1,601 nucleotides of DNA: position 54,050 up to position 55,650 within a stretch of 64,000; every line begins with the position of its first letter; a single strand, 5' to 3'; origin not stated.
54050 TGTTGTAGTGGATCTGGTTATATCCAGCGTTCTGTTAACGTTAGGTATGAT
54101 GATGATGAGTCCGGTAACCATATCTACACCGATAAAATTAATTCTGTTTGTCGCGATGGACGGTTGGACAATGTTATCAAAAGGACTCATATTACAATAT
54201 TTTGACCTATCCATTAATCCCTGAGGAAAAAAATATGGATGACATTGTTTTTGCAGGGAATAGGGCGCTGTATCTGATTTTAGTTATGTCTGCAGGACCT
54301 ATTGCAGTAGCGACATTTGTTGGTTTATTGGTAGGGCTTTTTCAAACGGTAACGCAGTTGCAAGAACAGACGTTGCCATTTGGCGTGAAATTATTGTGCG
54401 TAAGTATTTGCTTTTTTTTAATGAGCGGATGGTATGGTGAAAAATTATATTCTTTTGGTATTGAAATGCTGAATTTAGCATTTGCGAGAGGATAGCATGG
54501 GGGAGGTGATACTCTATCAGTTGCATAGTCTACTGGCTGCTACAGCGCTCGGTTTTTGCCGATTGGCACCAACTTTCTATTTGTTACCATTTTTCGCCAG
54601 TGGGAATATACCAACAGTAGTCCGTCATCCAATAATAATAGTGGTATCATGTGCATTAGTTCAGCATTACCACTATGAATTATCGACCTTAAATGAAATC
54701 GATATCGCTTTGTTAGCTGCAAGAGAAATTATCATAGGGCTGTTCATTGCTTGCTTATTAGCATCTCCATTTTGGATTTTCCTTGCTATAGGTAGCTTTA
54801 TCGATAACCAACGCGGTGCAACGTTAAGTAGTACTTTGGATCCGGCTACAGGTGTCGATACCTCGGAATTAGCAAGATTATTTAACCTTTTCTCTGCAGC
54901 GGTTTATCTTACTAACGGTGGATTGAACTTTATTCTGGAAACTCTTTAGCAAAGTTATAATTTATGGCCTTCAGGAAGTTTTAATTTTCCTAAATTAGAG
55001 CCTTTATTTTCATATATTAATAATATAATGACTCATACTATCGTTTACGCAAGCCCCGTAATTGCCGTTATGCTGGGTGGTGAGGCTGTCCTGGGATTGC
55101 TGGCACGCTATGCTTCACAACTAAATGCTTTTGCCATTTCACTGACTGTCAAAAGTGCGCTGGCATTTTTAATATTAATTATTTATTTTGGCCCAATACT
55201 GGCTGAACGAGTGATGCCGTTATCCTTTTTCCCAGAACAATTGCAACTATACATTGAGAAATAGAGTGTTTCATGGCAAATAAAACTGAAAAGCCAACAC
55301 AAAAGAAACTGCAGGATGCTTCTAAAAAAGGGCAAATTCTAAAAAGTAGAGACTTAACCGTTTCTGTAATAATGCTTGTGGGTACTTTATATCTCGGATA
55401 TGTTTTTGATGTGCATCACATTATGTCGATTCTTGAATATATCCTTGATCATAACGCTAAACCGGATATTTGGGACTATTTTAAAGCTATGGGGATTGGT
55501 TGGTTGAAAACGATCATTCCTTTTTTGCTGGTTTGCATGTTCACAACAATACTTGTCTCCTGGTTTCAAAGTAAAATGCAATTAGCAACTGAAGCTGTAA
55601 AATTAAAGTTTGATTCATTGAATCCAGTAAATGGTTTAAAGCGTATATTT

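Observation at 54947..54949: In-frame amber codon splits the export-apparatus gene epaR (SctT)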

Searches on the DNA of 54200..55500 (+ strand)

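Call 4: search_dna_similar(query=window:54200-55500:+, collection=ecoli_genomes, mode=near, max_rows=40, rows=spread)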
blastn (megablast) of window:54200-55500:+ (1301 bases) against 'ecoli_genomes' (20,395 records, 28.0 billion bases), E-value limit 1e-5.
Records with a match: 3131; places in all: 3145; records where one place covers at least 80% of the query: 3094.
Genomes with a match: 3131 of 5426; with a place that covers at least 80% of the query: 3094. Places per genome that has any: lowest 1, median 1, highest 2. On chromosomes: 3145 places; on plasmids: 0.
Best place of each record, by identity: >=99% 304; 95-99% 2827.
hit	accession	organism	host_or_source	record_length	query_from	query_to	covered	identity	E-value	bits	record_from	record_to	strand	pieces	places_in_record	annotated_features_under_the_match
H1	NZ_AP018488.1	Escherichia coli O157:H7 strain PV15-279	Homo sapiens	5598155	1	1301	100%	100.0%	0e+0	2403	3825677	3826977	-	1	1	sctT: type III secretion system export apparatus subunit SctT | EscS/YscS/HrcS family type III secretion system export apparatus ... | EscU/YscU/HrcU family type III secretion system export apparatus ... | EscR/YscR/HrcR family type III secretion system export apparatus ...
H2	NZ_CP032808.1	Escherichia coli strain ERL04-3476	Pork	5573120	1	1301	100%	100.0%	0e+0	2403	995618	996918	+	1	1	sctT: type III secretion system export apparatus subunit SctT | EscS/YscS/HrcS family type III secretion system export apparatus ... | EscU/YscU/HrcU family type III secretion system export apparatus ... | EscR/YscR/HrcR family type III secretion system export apparatus ...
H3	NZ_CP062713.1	Escherichia coli O157:H7 strain Z1830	Bovine Faeces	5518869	1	1301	100%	100.0%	0e+0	2403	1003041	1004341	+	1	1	sctT: type III secretion system export apparatus subunit SctT | EscS/YscS/HrcS family type III secretion system export apparatus ... | EscU/YscU/HrcU family type III secretion system export apparatus ... | EscR/YscR/HrcR family type III secretion system export apparatus ...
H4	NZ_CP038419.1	Escherichia coli O157:H7 strain 2-6-2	cattle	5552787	1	1301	100%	99.9%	0e+0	2398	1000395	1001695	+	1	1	sctT: type III secretion system export apparatus subunit SctT | EscS/YscS/HrcS family type III secretion system export apparatus ... | EscU/YscU/HrcU family type III secretion system export apparatus ... | EscR/YscR/HrcR family type III secretion system export apparatus ...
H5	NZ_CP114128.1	Escherichia coli strain PE164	pig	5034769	1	1301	100%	96.9%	0e+0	2180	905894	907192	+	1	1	sctT: type III secretion system export apparatus subunit SctT | EscS/YscS/HrcS family type III secretion system export apparatus ... | EscU/YscU/HrcU family type III secretion system export apparatus ...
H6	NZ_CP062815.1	Escherichia coli strain Res13-Sevr-PER06-05-b-A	Sus scrofa domesticus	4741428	1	1301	100%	96.7%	0e+0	2163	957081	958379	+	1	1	sctT: type III secretion system export apparatus subunit SctT | EscS/YscS/HrcS family type III secretion system export apparatus ... | EscU/YscU/HrcU family type III secretion system export apparatus ... | EscR/YscR/HrcR family type III secretion system export apparatus ...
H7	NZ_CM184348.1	Escherichia coli strain ES4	Aquarana catesbeiana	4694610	1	1301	100%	96.7%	0e+0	2163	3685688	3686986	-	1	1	sctT: type III secretion system export apparatus subunit SctT | EscS/YscS/HrcS family type III secretion system export apparatus ... | EscU/YscU/HrcU family type III secretion system export apparatus ... | EscR/YscR/HrcR family type III secretion system export apparatus ...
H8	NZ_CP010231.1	Escherichia coli strain S30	not applicable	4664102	1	1301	100%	96.6%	0e+0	2158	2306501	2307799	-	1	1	sctT: type III secretion system export apparatus subunit SctT | EscS/YscS/HrcS family type III secretion system export apparatus ... | EscU/YscU/HrcU family type III secretion system export apparatus ... | EscR/YscR/HrcR family type III secretion system export apparatus ...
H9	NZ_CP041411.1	Escherichia coli strain STEC719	goat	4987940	1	1301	100%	96.6%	0e+0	2158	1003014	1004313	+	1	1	sctT: type III secretion system export apparatus subunit SctT | EscS/YscS/HrcS family type III secretion system export apparatus ... | EscU/YscU/HrcU family type III secretion system export apparatus ... | EscR/YscR/HrcR family type III secretion system export apparatus ...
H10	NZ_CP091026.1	Escherichia coli strain STEC383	pig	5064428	1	1301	100%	96.6%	0e+0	2158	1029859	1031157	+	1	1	sctT: type III secretion system export apparatus subunit SctT | EscS/YscS/HrcS family type III secretion system export apparatus ... | EscU/YscU/HrcU family type III secretion system export apparatus ... | EscR/YscR/HrcR family type III secretion system export apparatus ...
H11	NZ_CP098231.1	Escherichia coli strain XJ34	bovine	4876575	1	1301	100%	96.6%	0e+0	2158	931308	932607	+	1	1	sctT: type III secretion system export apparatus subunit SctT | EscS/YscS/HrcS family type III secretion system export apparatus ... | EscU/YscU/HrcU family type III secretion system export apparatus ... | EscR/YscR/HrcR family type III secretion system export apparatus ...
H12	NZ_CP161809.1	Escherichia coli strain YF-1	manure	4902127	1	1301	100%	96.6%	0e+0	2158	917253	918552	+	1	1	sctT: type III secretion system export apparatus subunit SctT | EscS/YscS/HrcS family type III secretion system export apparatus ... | EscU/YscU/HrcU family type III secretion system export apparatus ... | EscR/YscR/HrcR family type III secretion system export apparatus ...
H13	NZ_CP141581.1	Escherichia coli strain ECO-104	sputum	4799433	1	1301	100%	96.6%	0e+0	2158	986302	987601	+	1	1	sctT: type III secretion system export apparatus subunit SctT | EscS/YscS/HrcS family type III secretion system export apparatus ... | EscU/YscU/HrcU family type III secretion system export apparatus ... | EscR/YscR/HrcR family type III secretion system export apparatus ...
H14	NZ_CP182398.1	Escherichia coli strain EC6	pig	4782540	1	1301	100%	96.6%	0e+0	2158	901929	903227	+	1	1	sctT: type III secretion system export apparatus subunit SctT | EscS/YscS/HrcS family type III secretion system export apparatus ... | EscU/YscU/HrcU family type III secretion system export apparatus ... | EscR/YscR/HrcR family type III secretion system export apparatus ...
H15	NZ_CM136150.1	Escherichia coli strain PRO_A-1534-6M-A_ESBL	Homo sapiens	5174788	1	1301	100%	96.6%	0e+0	2158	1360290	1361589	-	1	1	sctT: type III secretion system export apparatus subunit SctT | EscS/YscS/HrcS family type III secretion system export apparatus ... | EscU/YscU/HrcU family type III secretion system export apparatus ... | EscR/YscR/HrcR family type III secretion system export apparatus ...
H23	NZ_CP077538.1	Escherichia coli O111:H8 strain 1074-2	bovine feces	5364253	1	1301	100%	96.5%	0e+0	2152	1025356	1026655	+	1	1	sctT: type III secretion system export apparatus subunit SctT | EscS/YscS/HrcS family type III secretion system export apparatus ... | EscU/YscU/HrcU family type III secretion system export apparatus ... | EscR/YscR/HrcR family type III secretion system export apparatus ...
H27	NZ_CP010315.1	Escherichia coli strain 789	Turkey with septicemic infection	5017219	1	1301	100%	96.5%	0e+0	2146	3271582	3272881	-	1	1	sctT: type III secretion system export apparatus subunit SctT | EscS/YscS/HrcS family type III secretion system export apparatus ... | EscU/YscU/HrcU family type III secretion system export apparatus ... | EscR/YscR/HrcR family type III secretion system export apparatus ...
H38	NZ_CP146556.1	Escherichia coli strain B1.H1.39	Hospital Wastewater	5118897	1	1301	100%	96.3%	0e+0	2135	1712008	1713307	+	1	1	sctT: type III secretion system export apparatus subunit SctT | EscS/YscS/HrcS family type III secretion system export apparatus ... | EscU/YscU/HrcU family type III secretion system export apparatus ... | EscR/YscR/HrcR family type III secretion system export apparatus ...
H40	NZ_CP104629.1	Escherichia coli strain AHM21C2872I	In-house environment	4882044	1215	1301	7%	100.0%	7e-36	161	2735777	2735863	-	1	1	EscU/YscU/HrcU family type III secretion system export apparatus ...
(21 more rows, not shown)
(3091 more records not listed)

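Call 5: get_annotated_region(hit=H1, flank=4000)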
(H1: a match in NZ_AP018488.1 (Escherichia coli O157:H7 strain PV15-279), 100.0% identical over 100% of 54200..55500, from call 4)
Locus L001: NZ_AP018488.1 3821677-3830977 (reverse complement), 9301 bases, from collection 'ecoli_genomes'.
description: Escherichia coli O157:H7 strain PV15-279 chromosome, complete genome
organism: Escherichia coli O157:H7 strain PV15-279 (NCBI taxid 83334)
replicon: chromosome; assembly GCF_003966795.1
host: Homo sapiens; source: -; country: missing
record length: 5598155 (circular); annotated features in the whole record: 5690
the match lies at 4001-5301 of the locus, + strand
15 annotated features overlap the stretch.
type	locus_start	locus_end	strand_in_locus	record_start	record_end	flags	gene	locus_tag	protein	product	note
CDS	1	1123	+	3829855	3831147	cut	sctN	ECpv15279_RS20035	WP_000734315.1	type III secretion system ATPase SctN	-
CDS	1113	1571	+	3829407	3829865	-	-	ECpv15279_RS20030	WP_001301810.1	type III secretion protein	-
CDS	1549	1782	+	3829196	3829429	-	-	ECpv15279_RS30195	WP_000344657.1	hypothetical protein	-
CDS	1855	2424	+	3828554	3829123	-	-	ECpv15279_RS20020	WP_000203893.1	SpaN/EivJ family type III secretion system needle length determinant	-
CDS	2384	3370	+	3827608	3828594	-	-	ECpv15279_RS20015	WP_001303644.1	YscQ/HrcQ family type III secretion apparatus protein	-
CDS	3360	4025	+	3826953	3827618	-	-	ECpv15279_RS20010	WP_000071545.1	EscR/YscR/HrcR family type III secretion system export apparatus protein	-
CDS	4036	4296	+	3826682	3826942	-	-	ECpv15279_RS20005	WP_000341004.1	EscS/YscS/HrcS family type III secretion system export apparatus protein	-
CDS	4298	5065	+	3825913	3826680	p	sctT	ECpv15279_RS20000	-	type III secretion system export apparatus subunit SctT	internal stop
CDS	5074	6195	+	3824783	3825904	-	-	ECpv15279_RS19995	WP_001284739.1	EscU/YscU/HrcU family type III secretion system export apparatus switch protein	-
CDS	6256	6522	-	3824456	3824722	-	-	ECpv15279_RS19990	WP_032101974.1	invasion protein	-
CDS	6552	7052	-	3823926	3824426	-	-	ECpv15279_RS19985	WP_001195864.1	helix-turn-helix transcriptional regulator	-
CDS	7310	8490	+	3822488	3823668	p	-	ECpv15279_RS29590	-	PrgH/EprH family type III secretion apparatus protein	frameshifted; internal stop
CDS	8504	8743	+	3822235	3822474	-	-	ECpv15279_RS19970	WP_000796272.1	type III secretion system needle complex protein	-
CDS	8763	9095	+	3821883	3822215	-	sctI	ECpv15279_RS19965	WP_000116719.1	type III secretion system inner rod subunit SctI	-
CDS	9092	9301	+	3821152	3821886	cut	-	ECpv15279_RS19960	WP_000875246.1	EscJ/YscJ/HrcJ family type III secretion inner membrane ring protein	-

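Call 6: get_annotated_region(hit=H5, flank=4000)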
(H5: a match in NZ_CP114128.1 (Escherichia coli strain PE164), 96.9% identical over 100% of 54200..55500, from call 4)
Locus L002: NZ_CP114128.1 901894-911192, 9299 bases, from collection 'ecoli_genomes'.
description: Escherichia coli strain PE164 chromosome, complete genome
organism: Escherichia coli strain PE164 (NCBI taxid 562)
replicon: chromosome; assembly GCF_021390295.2
host: pig; source: diarrhea and blood; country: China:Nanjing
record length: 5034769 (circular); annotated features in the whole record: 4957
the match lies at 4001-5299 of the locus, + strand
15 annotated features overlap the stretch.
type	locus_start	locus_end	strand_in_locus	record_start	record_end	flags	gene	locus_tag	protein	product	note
CDS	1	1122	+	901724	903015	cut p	sctN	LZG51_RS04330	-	type III secretion system ATPase SctN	frameshifted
CDS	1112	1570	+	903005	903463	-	-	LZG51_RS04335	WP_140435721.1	type III secretion protein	-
CDS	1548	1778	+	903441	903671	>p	-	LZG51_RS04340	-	type III secretion protein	incomplete; partial in the middle of a contig; missing C-terminus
CDS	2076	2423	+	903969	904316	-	-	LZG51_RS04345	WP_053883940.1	type III secretion system needle length determinant, SpaN/EivJ family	-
CDS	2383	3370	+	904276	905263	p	-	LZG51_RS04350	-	YscQ/HrcQ family type III secretion apparatus protein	frameshifted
CDS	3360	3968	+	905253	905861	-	-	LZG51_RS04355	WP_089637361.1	EscR/YscR/HrcR family type III secretion system export apparatus protein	-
CDS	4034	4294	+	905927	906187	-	-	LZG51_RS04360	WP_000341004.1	EscS/YscS/HrcS family type III secretion system export apparatus protein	-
CDS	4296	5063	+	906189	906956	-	sctT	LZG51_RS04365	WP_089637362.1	type III secretion system export apparatus subunit SctT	-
CDS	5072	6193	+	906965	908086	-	-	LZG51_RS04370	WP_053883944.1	EscU/YscU/HrcU family type III secretion system export apparatus switch protein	-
CDS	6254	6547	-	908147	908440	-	-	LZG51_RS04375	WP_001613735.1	hypothetical protein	-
CDS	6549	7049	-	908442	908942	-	-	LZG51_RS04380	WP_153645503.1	helix-turn-helix transcriptional regulator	-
CDS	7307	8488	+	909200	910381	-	-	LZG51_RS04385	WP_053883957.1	PrgH/EprH family type III secretion apparatus protein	-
CDS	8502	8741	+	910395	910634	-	-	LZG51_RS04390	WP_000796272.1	type III secretion system needle complex protein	-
CDS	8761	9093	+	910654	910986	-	sctI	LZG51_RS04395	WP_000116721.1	type III secretion system inner rod subunit SctI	-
CDS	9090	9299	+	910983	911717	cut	-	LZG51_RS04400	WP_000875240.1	EscJ/YscJ/HrcJ family type III secretion inner membrane ring protein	-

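Call 9: search_dna_similar(query=window:54928-54968:+, collection=ecoli_genomes, mode=near, max_rows=60, rows=spread)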
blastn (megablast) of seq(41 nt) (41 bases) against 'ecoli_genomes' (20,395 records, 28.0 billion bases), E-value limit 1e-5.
Records with a match: 303; places in all: 303; records where one place covers at least 80% of the query: 303.
Genomes with a match: 303 of 5426; with a place that covers at least 80% of the query: 303. Places per genome that has any: lowest 1, median 1, highest 1. On chromosomes: 303 places; on plasmids: 0.
Best place of each record, by identity: >=99% 303.
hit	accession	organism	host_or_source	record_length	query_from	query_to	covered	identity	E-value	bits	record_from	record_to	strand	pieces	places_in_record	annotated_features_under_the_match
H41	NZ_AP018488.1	Escherichia coli O157:H7 strain PV15-279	Homo sapiens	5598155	1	41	100%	100.0%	3e-12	77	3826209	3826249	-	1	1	sctT: type III secretion system export apparatus subunit SctT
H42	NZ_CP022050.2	Escherichia coli O157 strain FDAARGOS_293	Homo sapiens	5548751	1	41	100%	100.0%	3e-12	77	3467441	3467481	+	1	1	sctT: type III secretion system export apparatus subunit SctT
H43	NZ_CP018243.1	Escherichia coli strain 350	missing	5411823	1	41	100%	100.0%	3e-12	77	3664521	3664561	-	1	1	sctT: type III secretion system export apparatus subunit SctT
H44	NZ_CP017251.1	Escherichia coli strain NADC 5570/86-24/6564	not applicable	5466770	1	41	100%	100.0%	3e-12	77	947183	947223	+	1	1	sctT: type III secretion system export apparatus subunit SctT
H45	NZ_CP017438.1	Escherichia coli O157:H7 strain 2159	Cattle Hide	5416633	1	41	100%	100.0%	3e-12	77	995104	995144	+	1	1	sctT: type III secretion system export apparatus subunit SctT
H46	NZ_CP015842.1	Escherichia coli O157:H7 strain FRIK2533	water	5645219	1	41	100%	100.0%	3e-12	77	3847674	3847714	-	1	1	sctT: type III secretion system export apparatus subunit SctT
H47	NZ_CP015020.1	Escherichia coli strain 28RC1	Bovine carcass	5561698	1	41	100%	100.0%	3e-12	77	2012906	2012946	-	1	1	sctT: type III secretion system export apparatus subunit SctT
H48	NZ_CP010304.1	Escherichia coli O157:H7 str. SS52 strain SS52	Cattle feces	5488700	1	41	100%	100.0%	3e-12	77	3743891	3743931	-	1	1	sctT: type III secretion system export apparatus subunit SctT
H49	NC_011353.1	Escherichia coli O157:H7 str. EC4115 strain EC4115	-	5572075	1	41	100%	100.0%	3e-12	77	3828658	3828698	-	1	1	sctT: type III secretion system export apparatus subunit SctT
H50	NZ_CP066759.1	Escherichia coli O157:H7 strain ECP19-198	missing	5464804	1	41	100%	100.0%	3e-12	77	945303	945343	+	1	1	sctT: type III secretion system export apparatus subunit SctT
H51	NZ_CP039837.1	Escherichia coli O55:H7 strain USDA5905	Food (meat)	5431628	1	41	100%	100.0%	3e-12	77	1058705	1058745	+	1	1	sctT: type III secretion system export apparatus subunit SctT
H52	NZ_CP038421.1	Escherichia coli O157:H7 strain 7636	bovine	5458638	1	41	100%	100.0%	3e-12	77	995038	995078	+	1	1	sctT: type III secretion system export apparatus subunit SctT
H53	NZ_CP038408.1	Escherichia coli O157:H7 strain 86-24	Homo sapiens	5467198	1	41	100%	100.0%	3e-12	77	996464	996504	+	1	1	sctT: type III secretion system export apparatus subunit SctT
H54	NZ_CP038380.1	Escherichia coli O157:H7 strain E32511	Homo sapiens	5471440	1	41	100%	100.0%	3e-12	77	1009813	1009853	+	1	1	sctT: type III secretion system export apparatus subunit SctT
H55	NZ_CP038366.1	Escherichia coli O157:H7 strain F6667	missing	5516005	1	41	100%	100.0%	3e-12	77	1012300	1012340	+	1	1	sctT: type III secretion system export apparatus subunit SctT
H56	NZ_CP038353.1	Escherichia coli O157:H7 strain F8797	missing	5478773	1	41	100%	100.0%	3e-12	77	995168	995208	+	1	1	sctT: type III secretion system export apparatus subunit SctT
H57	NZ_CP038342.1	Escherichia coli O157:H7 strain H2495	Homo sapiens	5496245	1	41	100%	100.0%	3e-12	77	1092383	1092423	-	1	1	sctT: type III secretion system export apparatus subunit SctT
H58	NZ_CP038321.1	Escherichia coli O157:H7 strain NE1127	bovine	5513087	1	41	100%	100.0%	3e-12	77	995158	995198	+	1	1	sctT: type III secretion system export apparatus subunit SctT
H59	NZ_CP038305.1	Escherichia coli O157:H7 strain SS NE 1040-1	cattle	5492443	1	41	100%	100.0%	3e-12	77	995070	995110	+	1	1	sctT: type III secretion system export apparatus subunit SctT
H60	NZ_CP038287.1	Escherichia coli O157:H7 strain TX 376-2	cattle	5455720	1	41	100%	100.0%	3e-12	77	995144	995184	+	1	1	sctT: type III secretion system export apparatus subunit SctT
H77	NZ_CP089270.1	Escherichia coli O157:H7 strain M1300706002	Homo sapiens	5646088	1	41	100%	100.0%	3e-12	77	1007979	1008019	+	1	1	sctT: type III secretion system export apparatus subunit SctT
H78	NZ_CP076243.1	Escherichia coli O157:H7 strain Balcarce_14.2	Rectal swab of live bovine cattle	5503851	1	41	100%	100.0%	3e-12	77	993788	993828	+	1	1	sctT: type III secretion system export apparatus subunit SctT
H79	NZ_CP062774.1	Escherichia coli O157:H7 strain Z563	Bovine Faeces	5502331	1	41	100%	100.0%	3e-12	77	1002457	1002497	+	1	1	sctT: type III secretion system export apparatus subunit SctT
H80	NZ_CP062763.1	Escherichia coli O157:H7 strain Z885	Bovine Faeces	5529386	1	41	100%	100.0%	3e-12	77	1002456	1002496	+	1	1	sctT: type III secretion system export apparatus subunit SctT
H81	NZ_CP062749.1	Escherichia coli O157:H7 strain Z1486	Bovine Faeces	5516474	1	41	100%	100.0%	3e-12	77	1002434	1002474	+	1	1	sctT: type III secretion system export apparatus subunit SctT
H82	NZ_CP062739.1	Escherichia coli O157:H7 strain Z1723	Bovine Faeces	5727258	1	41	100%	100.0%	3e-12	77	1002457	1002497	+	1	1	sctT: type III secretion system export apparatus subunit SctT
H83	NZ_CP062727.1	Escherichia coli O157:H7 strain Z1812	Homo sapiens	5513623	1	41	100%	100.0%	3e-12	77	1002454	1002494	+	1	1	sctT: type III secretion system export apparatus subunit SctT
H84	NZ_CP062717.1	Escherichia coli O157:H7 strain Z1825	Bovine Faeces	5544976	1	41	100%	100.0%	3e-12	77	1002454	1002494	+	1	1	sctT: type III secretion system export apparatus subunit SctT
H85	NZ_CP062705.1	Escherichia coli O157:H7 strain Z1833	Bovine Faeces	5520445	1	41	100%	100.0%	3e-12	77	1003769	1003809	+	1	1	sctT: type III secretion system export apparatus subunit SctT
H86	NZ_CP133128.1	Escherichia coli O157:H7 strain PNUSAE146743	missing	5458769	1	41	100%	100.0%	3e-12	77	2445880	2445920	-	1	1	sctT: type III secretion system export apparatus subunit SctT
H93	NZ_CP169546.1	Escherichia coli O157:H7 strain AC-5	Soil from greenhouses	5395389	1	41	100%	100.0%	3e-12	77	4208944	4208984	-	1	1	sctT: type III secretion system export apparatus subunit SctT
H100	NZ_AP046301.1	Escherichia coli O157:H7 strain RIMD 0509939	Homo sapiens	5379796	1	41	100%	100.0%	3e-12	77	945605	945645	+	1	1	sctT: type III secretion system export apparatus subunit SctT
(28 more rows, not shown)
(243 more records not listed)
